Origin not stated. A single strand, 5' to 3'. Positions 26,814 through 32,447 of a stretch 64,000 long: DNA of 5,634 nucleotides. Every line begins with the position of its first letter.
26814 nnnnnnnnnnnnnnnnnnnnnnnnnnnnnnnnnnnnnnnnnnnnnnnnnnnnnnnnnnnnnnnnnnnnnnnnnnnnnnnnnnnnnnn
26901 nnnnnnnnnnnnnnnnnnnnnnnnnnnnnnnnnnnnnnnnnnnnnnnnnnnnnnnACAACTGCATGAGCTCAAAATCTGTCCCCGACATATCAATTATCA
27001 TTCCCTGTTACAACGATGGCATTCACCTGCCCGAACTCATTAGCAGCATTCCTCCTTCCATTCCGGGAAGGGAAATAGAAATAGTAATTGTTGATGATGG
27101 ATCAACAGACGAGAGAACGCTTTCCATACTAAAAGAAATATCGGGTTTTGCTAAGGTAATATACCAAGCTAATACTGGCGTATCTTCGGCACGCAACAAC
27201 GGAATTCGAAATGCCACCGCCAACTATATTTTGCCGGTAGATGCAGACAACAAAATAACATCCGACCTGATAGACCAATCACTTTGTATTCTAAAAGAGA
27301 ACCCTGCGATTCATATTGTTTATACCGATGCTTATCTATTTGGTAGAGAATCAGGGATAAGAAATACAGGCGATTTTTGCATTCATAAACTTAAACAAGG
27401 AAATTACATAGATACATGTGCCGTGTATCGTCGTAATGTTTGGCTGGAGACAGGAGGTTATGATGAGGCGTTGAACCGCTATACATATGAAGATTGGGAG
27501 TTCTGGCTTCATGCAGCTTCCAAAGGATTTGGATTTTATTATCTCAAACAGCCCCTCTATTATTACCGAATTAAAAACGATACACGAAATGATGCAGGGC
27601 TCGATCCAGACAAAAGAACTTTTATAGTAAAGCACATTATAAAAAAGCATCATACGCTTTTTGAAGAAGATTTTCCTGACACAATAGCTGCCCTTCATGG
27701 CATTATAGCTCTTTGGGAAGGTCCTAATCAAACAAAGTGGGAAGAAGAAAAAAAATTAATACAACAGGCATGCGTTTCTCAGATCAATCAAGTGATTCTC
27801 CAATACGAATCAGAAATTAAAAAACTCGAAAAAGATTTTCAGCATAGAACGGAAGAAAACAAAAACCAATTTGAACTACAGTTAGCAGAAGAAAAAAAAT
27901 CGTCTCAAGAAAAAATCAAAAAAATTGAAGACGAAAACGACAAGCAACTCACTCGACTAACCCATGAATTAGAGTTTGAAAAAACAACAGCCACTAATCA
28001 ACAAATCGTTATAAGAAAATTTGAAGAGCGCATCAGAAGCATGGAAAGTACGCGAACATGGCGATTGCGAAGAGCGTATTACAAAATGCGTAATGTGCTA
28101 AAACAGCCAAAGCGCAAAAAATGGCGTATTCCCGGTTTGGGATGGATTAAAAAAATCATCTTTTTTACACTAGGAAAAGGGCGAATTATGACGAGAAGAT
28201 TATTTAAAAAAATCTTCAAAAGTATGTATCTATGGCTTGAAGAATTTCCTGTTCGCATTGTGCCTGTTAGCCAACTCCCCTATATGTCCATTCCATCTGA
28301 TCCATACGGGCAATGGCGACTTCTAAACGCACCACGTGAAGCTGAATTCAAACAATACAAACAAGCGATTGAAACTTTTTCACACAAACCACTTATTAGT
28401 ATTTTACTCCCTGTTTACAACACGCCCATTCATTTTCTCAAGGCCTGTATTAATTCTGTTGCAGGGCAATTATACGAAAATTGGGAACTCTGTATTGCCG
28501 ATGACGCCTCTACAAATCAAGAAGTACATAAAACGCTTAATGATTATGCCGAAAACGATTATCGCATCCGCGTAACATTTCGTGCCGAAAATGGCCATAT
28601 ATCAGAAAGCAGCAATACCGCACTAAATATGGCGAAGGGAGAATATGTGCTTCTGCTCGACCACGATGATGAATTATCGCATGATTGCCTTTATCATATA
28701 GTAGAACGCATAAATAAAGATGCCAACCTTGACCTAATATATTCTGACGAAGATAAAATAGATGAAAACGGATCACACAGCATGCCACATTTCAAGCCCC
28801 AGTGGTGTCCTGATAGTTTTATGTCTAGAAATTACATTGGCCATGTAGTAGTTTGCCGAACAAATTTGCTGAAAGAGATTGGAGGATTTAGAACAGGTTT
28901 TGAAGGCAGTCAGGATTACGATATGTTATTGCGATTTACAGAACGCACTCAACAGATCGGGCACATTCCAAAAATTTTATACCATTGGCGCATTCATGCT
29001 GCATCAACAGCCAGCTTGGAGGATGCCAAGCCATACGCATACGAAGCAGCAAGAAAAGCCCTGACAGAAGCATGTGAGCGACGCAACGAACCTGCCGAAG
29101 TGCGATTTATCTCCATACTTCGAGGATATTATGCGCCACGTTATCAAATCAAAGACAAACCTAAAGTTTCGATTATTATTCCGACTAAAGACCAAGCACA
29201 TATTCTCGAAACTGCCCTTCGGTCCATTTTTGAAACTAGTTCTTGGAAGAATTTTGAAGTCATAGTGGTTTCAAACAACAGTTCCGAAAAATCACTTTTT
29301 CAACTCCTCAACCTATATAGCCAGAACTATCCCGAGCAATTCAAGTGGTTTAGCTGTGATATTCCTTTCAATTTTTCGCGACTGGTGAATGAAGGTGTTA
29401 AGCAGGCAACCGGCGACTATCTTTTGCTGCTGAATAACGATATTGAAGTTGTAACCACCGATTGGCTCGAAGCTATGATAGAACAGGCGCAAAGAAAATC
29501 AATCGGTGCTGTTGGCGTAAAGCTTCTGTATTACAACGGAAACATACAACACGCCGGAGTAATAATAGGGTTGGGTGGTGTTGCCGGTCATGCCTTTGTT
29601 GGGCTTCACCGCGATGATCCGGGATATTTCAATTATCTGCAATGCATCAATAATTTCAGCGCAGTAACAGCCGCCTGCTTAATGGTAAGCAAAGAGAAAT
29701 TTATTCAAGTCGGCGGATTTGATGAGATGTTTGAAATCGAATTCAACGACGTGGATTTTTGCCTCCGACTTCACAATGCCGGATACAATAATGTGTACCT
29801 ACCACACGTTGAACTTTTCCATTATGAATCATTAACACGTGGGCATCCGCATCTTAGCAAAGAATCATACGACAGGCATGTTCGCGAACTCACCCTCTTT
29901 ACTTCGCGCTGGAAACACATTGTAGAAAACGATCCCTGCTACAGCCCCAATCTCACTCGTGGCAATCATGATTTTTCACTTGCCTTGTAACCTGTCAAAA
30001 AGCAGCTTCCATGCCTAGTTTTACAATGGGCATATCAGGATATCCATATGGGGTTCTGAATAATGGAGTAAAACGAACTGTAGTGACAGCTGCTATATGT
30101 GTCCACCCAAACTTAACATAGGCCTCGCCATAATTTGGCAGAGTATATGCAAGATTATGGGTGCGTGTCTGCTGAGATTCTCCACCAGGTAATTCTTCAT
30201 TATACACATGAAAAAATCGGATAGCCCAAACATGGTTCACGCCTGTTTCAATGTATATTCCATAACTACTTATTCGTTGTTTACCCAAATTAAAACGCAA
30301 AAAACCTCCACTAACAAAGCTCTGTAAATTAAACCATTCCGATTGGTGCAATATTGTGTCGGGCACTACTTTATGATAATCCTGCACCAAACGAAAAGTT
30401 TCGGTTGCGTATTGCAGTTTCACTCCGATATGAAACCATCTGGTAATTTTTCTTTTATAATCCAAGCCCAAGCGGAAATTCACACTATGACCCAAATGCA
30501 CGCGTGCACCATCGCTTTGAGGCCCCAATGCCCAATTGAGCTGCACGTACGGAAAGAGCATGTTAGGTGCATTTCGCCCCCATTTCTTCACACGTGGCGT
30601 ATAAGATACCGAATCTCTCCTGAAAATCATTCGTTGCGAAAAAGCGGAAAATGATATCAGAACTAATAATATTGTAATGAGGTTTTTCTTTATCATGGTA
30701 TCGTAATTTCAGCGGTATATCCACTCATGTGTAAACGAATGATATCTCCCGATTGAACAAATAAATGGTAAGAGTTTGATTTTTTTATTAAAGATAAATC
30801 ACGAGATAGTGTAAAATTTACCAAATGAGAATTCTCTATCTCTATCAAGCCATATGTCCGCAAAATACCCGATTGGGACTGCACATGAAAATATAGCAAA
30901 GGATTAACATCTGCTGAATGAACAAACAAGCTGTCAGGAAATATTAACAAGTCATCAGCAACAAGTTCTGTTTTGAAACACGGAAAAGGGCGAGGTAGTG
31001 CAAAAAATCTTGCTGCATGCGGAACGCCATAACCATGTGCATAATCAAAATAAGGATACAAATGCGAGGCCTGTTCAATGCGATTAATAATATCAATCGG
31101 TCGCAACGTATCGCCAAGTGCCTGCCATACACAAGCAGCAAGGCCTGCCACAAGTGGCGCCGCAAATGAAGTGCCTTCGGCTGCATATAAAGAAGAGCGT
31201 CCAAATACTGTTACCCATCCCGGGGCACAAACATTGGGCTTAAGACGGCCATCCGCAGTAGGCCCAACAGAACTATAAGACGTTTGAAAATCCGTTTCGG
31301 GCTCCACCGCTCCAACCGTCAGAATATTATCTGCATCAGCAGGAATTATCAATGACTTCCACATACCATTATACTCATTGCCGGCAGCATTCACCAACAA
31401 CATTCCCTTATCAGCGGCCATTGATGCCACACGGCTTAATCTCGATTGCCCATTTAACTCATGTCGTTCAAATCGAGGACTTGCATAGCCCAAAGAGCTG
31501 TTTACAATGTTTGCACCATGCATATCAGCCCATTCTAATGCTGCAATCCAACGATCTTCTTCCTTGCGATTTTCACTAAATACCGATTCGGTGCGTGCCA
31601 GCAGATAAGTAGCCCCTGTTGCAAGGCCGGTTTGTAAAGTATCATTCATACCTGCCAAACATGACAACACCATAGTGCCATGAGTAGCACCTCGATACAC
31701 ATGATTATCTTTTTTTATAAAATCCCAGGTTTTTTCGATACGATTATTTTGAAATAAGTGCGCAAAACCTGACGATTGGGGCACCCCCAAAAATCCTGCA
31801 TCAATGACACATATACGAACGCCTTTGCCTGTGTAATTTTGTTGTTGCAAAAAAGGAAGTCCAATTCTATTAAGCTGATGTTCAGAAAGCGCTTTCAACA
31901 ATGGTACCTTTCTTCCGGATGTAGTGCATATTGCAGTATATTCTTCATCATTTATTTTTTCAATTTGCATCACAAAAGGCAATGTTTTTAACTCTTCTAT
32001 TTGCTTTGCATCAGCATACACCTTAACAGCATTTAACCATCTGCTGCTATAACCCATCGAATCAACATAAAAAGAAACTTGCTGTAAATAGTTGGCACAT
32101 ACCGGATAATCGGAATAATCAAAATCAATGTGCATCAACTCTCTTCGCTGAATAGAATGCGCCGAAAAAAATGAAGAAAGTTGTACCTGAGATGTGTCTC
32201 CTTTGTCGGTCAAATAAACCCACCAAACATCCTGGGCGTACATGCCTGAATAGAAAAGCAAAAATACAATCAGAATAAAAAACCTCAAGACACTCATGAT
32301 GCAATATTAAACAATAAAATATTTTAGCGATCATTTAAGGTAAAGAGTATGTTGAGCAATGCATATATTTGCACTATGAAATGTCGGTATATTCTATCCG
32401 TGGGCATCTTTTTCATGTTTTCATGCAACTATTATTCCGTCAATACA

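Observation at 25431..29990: Compact ABC-transporter-dependent glycan module: wzm, wzt and a GT2 / coiled-coil / GT2 / GT2 megasynthase (candidate ruler-type polymerase)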

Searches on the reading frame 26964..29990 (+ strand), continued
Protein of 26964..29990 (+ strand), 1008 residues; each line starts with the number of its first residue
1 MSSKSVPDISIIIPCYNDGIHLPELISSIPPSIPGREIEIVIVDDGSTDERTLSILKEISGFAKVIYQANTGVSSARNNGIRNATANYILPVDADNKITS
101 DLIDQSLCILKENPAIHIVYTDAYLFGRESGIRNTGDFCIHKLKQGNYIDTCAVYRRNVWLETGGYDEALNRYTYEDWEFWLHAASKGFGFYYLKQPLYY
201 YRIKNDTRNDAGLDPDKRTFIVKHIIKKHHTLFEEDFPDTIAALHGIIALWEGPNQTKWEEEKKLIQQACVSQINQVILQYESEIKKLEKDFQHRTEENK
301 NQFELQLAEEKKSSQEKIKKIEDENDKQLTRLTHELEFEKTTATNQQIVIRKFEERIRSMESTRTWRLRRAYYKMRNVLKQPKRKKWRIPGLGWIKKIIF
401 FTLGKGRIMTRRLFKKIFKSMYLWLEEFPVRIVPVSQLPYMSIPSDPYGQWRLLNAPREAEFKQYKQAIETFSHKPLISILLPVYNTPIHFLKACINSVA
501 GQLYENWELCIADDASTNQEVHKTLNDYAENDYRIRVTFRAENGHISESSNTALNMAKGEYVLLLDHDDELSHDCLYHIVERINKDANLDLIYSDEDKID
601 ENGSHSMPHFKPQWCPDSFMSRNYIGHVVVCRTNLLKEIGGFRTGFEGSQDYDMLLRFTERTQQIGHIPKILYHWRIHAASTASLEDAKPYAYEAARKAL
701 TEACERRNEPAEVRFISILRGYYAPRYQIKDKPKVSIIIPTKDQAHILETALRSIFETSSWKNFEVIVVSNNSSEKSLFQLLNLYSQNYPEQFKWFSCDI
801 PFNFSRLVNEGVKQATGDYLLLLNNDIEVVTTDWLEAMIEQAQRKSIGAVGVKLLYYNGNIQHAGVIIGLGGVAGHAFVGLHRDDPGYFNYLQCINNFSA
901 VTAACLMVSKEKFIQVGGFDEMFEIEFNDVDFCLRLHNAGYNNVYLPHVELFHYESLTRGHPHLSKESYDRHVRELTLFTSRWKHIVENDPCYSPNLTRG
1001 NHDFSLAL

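Call 68: search_protein_families(library=pfam, proteins=[L014:42-980:+, L014:1084-2331:-, L014:2285-3415:-, L014:3450-4484:-, L014:8858-10387:-, L014:10327-11703:+, L014:11687-13252:+, L013:953-2182:-, L013:2179-3396:-, L013:3284-4465:-], max_evalue=0.001)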
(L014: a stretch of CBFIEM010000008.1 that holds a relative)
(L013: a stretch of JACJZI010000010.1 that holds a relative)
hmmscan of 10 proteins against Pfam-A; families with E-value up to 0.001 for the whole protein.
L014:42-980:+ (312 aa): 0 families

L014:1084-2331:- (415 aa): 1 family
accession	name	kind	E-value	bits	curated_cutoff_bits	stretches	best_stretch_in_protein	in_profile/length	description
PF04932.20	Wzy_C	-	6.1e-18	65.5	31.7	1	204-348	4-148/149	O-Antigen ligase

L014:2285-3415:- (376 aa): 4 families
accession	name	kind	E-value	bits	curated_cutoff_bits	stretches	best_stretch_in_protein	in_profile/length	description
PF00534.26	Glycos_transf_1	-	6.9e-27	94.5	26.4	1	200-335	13-159/172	Glycosyl transferases group 1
PF13692.12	Glyco_trans_1_4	-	1.4e-21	77.7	27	1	206-330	5-138/142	Glycosyl transferases group 1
PF13439.12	Glyco_transf_4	-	1.4e-12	48.4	28.5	1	14-190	2-169/170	Glycosyltransferase Family 4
PF20706.3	GT4-conflict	-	1e-05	25.2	26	1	185-307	179-320/385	Family 4 Glycosyltransferase in conflict systems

L014:3450-4484:- (344 aa): 5 families
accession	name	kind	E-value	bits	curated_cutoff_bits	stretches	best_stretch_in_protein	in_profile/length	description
PF00534.26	Glycos_transf_1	-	8.9e-15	55.1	26.4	1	180-302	5-135/172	Glycosyl transferases group 1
PF13692.12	Glyco_trans_1_4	-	5.9e-12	46.5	27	1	191-292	2-110/142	Glycosyl transferases group 1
PF13439.12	Glyco_transf_4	-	2.4e-09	37.9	28.5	1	31-176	3-166/170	Glycosyltransferase Family 4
PF20706.3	GT4-conflict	-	3.6e-07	29.9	26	1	166-289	171-311/385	Family 4 Glycosyltransferase in conflict systems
PF13579.12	Glyco_trans_4_4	-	0.00049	20.9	29.7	0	30-58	1-29/158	Glycosyl transferase 4-like domain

L014:8858-10387:- (509 aa): 0 families

L014:10327-11703:+ (458 aa): 1 family
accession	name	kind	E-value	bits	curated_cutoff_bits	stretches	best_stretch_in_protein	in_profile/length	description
PF13231.12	PMT_2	-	1.6e-06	28.9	26.1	1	95-238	18-160/160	Dolichyl-phosphate-mannose-protein mannosyltransferase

L014:11687-13252:+ (521 aa): 0 families

L013:953-2182:- (409 aa): 1 family
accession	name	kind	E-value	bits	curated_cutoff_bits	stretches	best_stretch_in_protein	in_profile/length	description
PF04932.20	Wzy_C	-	1.5e-13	51.2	31.7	1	196-344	2-148/149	O-Antigen ligase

L013:2179-3396:- (405 aa): 5 families
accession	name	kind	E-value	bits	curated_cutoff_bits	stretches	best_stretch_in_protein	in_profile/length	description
PF00534.26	Glycos_transf_1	-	5.5e-24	85.1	26.4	1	237-370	13-157/172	Glycosyl transferases group 1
PF13692.12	Glyco_trans_1_4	-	2.9e-19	70.2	27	1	242-367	4-138/142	Glycosyl transferases group 1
PF13439.12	Glyco_transf_4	-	1.1e-10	42.2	28.5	1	53-231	2-170/170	Glycosyltransferase Family 4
PF13524.12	Glyco_trans_1_2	-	3e-10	40.7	25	1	256-364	4-107/144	Glycosyl transferase-like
PF20706.3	GT4-conflict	-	9.6e-07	28.5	26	1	43-347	2-323/385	Family 4 Glycosyltransferase in conflict systems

L013:3284-4465:- (393 aa): 5 families
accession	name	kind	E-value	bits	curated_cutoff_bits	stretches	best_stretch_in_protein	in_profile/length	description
PF00534.26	Glycos_transf_1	-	4.3e-16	59.3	26.4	1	223-333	16-133/172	Glycosyl transferases group 1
PF13692.12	Glyco_trans_1_4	-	1.2e-15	58.5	27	1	226-352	5-138/142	Glycosyl transferases group 1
PF20706.3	GT4-conflict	-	3.2e-09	36.7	26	1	281-324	270-313/385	Family 4 Glycosyltransferase in conflict systems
PF13524.12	Glyco_trans_1_2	-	0.00014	22.3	25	1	257-374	13-133/144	Glycosyl transferase-like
PF13439.12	Glyco_transf_4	-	0.0002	21.9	28.5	0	139-198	103-169/170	Glycosyltransferase Family 4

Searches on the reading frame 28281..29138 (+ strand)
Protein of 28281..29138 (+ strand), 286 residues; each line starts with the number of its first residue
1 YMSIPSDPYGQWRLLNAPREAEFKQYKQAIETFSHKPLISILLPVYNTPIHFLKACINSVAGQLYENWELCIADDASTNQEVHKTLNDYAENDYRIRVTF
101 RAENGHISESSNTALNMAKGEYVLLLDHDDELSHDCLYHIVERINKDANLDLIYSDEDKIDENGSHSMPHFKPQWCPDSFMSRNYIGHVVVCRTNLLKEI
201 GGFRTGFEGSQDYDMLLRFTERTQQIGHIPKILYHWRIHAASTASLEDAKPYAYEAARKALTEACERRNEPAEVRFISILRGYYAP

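Call 54: search_protein_families(library=ncbifam, proteins=[window:28281-29138:+], max_evalue=0.00001)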
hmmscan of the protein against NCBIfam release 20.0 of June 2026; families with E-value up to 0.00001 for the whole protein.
window:28281-29138:+ (286 aa): 13 families
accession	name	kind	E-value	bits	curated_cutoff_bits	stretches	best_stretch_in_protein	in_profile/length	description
NF047683.1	TeichurnBiosyTuaG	equivalog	6.5e-24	84.9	400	1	35-166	4-132/252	teichuronic acid biosynthesis protein TuaG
NF007453.0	PRK10018.1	equivalog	8.7e-20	71.5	382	1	35-220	4-190/280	colanic acid biosynthesis glycosyltransferase WcaA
TIGR04017.1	WcaA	equivalog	9.7e-20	71.3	495.75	1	35-220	3-189/279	colanic acid biosynthesis glycosyltransferase WcaA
NF053739.1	GlytfEpsEBac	equivalog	1.4e-19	70.1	450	1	37-237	1-203/265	glycosyltransferase EpsE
NF007482.0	PRK10073.1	equivalog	3.7e-19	68.9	423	1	34-245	3-224/334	glycosyltransferase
NF050050.1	ProtGlycPglI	equivalog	7.1e-15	55.2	500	1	37-146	2-110/306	GalNAc(5)-diNAcBac-PP-undecaprenol beta-1,3-glucosyltransferase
TIGR03937.1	PgaC_IcaA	equivalog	9.8e-14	51.1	422.3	1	20-150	28-156/407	poly-beta-1,6-N-acetyl-D-glucosamine synthase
NF041875.1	EPS_EpsD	equivalog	1e-12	48.2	370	1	39-252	1-223/325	exopolysaccharide biosynthesis glycosyltransferase EpsD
TIGR03111.1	glyc2_xrt_Gpos1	hypoth_equivalog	4.3e-12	45.5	363.95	1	27-152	39-164/439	TIGR03111 family XrtG-associated glycosyltransferase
TIGR04242.1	nodulat_NodC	equivalog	4.8e-11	42.3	550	1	21-146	32-158/395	chitooligosaccharide synthase NodC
NF038299.1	EPS_HpsN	equivalog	3.4e-08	32.8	425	1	37-152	1-114/317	hormogonium polysaccharide biosynthesis glycosyltransferase HpsN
NF041394.1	GtaseAglG_Halo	equivalog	1.1e-07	31.5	440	1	52-145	17-108/304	glucosyl-dolichyl phosphate glucuronosyltransferase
TIGR03965.1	mycofact_glyco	equivalog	4.2e-07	29.2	280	0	35-138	72-173/467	mycofactocin biosynthesis glycosyltransferase MftF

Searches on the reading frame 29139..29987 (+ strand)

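Call 54: search_protein_families(library=ncbifam, proteins=[window:29139-29987:+], max_evalue=0.00001)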
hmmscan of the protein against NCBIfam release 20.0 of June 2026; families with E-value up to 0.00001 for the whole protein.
window:29139-29987:+ (283 aa): 10 families
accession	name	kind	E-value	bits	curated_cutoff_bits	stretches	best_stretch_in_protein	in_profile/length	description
TIGR03965.1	mycofact_glyco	equivalog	4e-15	55.7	280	1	174-228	227-280/467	mycofactocin biosynthesis glycosyltransferase MftF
NF038299.1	EPS_HpsN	equivalog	5.7e-15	55.1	425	1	8-244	1-236/317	hormogonium polysaccharide biosynthesis glycosyltransferase HpsN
NF041875.1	EPS_EpsD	equivalog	4.5e-14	52.6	370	1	10-116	1-103/325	exopolysaccharide biosynthesis glycosyltransferase EpsD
TIGR04283.1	glyco_like_mftF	equivalog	2e-09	37.4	182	1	10-121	1-103/221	TIGR04283 family arsenosugar biosynthesis glycosyltransferase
NF007482.0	PRK10073.1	equivalog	1.8e-08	33.8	423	1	5-120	3-113/334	glycosyltransferase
NF053739.1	GlytfEpsEBac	equivalog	5.2e-07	28.9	450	1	8-101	1-92/265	glycosyltransferase EpsE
NF050050.1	ProtGlycPglI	equivalog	5.6e-07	29.2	500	1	7-137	1-128/306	GalNAc(5)-diNAcBac-PP-undecaprenol beta-1,3-glucosyltransferase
TIGR03937.1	PgaC_IcaA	equivalog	7.5e-07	28.4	422.3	1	3-223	40-245/407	poly-beta-1,6-N-acetyl-D-glucosamine synthase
TIGR03111.1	glyc2_xrt_Gpos1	hypoth_equivalog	1.3e-06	27.5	363.95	1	4-118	45-157/439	TIGR03111 family XrtG-associated glycosyltransferase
NF038302.1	EPS_HpsE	equivalog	2e-06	27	300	0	10-128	3-123/307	hormogonium polysaccharide biosynthesis glycosyltransferase HpsE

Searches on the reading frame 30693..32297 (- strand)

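Call 9: search_protein_families(library=pfam, proteins=[window:30693-32297:-], max_evalue=0.001)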
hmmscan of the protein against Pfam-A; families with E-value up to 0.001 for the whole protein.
window:30693-32297:- (534 aa): 1 family
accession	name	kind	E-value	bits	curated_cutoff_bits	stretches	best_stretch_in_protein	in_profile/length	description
PF00082.27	Peptidase_S8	-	3.2e-36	125.6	21.8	1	157-424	1-288/288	Subtilase family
